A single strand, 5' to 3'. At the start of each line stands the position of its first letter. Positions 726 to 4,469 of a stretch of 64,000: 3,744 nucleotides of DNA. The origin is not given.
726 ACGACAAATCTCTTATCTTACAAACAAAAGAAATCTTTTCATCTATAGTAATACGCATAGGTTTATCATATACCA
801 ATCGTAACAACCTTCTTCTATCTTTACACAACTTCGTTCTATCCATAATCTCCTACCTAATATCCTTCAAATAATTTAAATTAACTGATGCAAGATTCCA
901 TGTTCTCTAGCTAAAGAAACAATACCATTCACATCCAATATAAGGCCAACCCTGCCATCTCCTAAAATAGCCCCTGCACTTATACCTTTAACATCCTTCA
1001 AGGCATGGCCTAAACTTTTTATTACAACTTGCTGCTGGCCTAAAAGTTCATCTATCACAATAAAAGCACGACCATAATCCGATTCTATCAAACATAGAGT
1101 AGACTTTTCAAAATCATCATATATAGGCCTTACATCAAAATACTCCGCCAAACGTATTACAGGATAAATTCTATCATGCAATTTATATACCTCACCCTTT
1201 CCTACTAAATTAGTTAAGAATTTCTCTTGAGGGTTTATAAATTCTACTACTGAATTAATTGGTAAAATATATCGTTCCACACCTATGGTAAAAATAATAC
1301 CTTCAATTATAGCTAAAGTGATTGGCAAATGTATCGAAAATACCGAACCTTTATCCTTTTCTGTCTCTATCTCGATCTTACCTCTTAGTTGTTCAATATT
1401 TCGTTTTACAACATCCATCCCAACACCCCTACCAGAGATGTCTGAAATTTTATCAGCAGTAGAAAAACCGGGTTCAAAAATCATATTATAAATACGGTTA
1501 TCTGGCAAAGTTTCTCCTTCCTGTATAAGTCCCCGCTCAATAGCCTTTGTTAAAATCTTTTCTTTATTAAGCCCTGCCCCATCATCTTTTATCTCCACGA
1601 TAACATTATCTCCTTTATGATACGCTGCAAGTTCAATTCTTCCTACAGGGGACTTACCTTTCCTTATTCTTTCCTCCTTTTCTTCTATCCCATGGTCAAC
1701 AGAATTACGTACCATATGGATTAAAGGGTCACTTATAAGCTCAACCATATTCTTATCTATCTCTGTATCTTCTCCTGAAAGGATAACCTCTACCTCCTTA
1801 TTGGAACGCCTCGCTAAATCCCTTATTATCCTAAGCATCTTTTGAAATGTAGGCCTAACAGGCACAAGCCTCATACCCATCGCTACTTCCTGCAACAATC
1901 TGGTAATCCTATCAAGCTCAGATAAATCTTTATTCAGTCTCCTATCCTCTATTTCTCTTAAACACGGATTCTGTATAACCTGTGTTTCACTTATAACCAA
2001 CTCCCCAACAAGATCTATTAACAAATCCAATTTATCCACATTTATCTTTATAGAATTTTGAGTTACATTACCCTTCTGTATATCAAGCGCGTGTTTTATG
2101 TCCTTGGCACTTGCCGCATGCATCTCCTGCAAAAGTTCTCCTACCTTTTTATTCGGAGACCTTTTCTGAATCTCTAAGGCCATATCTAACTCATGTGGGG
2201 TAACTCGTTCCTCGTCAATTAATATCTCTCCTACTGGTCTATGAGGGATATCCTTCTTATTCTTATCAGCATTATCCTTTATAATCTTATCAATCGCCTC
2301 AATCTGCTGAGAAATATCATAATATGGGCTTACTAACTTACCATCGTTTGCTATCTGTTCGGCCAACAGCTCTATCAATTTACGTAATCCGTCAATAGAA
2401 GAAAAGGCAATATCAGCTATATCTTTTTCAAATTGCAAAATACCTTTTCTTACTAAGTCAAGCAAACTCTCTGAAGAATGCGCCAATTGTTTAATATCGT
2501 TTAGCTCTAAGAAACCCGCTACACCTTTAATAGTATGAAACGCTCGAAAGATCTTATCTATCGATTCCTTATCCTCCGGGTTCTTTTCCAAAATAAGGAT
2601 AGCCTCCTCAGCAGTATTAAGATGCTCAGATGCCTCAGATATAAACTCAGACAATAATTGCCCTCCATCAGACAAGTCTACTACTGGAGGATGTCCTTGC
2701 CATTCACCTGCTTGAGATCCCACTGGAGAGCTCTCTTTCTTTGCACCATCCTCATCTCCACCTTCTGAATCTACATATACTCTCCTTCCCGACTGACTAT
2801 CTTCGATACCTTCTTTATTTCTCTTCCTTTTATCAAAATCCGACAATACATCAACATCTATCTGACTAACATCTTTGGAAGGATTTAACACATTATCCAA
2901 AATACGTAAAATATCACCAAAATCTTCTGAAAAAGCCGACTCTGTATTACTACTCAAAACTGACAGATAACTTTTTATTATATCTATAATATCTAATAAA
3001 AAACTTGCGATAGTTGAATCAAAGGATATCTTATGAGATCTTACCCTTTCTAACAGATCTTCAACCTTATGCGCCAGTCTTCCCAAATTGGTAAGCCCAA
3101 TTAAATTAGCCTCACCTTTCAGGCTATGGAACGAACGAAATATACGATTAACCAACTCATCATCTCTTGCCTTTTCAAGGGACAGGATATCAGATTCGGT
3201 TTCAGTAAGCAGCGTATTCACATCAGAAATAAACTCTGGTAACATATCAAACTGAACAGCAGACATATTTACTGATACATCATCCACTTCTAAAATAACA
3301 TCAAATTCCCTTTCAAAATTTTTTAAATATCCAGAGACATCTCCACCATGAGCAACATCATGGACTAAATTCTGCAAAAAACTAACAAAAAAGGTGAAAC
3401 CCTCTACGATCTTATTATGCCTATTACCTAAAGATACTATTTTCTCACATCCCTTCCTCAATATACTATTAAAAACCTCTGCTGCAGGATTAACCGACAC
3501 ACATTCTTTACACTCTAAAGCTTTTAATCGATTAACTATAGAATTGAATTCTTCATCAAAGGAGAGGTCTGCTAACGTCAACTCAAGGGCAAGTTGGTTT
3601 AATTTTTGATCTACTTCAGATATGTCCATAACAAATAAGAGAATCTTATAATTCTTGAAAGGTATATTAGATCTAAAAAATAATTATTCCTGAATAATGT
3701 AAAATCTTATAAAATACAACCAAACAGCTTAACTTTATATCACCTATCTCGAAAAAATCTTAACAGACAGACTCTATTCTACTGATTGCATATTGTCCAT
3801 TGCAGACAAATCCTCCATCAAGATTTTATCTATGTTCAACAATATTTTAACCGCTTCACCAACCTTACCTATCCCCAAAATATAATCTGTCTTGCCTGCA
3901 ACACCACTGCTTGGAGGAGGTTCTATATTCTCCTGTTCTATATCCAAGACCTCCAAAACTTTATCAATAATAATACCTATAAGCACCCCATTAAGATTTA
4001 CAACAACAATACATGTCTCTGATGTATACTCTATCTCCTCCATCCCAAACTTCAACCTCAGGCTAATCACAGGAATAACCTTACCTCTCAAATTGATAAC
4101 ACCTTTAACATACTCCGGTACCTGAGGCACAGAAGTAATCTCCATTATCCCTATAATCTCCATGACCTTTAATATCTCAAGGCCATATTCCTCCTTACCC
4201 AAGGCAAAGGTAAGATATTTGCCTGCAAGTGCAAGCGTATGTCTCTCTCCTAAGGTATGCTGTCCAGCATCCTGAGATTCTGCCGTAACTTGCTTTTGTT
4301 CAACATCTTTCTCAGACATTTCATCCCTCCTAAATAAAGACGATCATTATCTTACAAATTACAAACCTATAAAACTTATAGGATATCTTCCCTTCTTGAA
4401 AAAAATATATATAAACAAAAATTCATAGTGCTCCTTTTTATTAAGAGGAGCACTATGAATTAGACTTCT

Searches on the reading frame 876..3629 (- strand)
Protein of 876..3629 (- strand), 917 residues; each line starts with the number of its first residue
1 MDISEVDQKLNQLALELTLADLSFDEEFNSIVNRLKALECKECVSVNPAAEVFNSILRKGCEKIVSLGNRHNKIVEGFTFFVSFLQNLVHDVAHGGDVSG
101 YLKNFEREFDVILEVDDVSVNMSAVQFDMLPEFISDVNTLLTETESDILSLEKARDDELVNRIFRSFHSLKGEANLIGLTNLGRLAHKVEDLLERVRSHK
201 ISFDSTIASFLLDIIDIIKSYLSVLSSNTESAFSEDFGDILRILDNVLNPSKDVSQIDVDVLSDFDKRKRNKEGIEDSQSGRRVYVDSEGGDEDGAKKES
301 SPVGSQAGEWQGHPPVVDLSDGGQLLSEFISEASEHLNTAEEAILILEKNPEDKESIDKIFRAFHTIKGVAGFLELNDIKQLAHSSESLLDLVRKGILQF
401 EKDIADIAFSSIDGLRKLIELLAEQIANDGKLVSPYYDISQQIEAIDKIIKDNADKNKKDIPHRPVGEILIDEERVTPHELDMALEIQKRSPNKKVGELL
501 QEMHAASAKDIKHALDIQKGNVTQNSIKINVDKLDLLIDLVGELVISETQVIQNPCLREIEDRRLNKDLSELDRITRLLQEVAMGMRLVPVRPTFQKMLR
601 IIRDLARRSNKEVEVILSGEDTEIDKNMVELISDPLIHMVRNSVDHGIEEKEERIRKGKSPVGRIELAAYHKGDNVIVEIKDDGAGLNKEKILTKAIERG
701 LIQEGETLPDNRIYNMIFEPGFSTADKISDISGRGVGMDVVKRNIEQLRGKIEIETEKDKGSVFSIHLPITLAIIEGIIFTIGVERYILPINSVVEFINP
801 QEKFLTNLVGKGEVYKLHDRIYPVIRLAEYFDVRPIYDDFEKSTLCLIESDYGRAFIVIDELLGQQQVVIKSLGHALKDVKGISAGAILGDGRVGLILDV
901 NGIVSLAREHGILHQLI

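Call 81: search_protein_families(library=pfam, proteins=[window:876-3629:-], max_evalue=0.00001)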
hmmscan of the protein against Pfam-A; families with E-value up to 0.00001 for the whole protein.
window:876-3629:- (917 aa): 4 families
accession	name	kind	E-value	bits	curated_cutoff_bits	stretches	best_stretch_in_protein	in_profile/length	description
PF01627.28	Hpt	-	1.2e-27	96.4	24.6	2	324-423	1-82/84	Hpt domain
PF01584.24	CheW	-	4.6e-20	72.1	23.5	1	776-905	1-135/138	CheW-like domain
PF02518.31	HATPase_c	-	3.4e-18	66.5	26.4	1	634-771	4-110/111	Histidine kinase-, DNA gyrase B-, and HSP90-like ATPase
PF02895.20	H-kinase_dim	-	5.6e-13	49.6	23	1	525-585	2-67/68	Signal transducing histidine kinase, homodimeric domain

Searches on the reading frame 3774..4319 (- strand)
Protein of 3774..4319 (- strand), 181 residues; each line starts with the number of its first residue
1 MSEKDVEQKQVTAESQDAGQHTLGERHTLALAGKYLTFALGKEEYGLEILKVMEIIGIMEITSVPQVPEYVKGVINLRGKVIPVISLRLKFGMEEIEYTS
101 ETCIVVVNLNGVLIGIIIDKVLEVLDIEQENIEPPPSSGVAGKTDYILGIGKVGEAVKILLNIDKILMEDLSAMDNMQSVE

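Call 81: search_protein_families(library=pfam, proteins=[window:3774-4319:-], max_evalue=0.00001)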
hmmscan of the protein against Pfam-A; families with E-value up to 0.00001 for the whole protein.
window:3774-4319:- (181 aa): 1 family
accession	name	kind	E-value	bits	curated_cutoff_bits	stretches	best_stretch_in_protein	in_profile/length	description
PF01584.24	CheW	-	6e-39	133.3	23.5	1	34-167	1-134/138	CheW-like domain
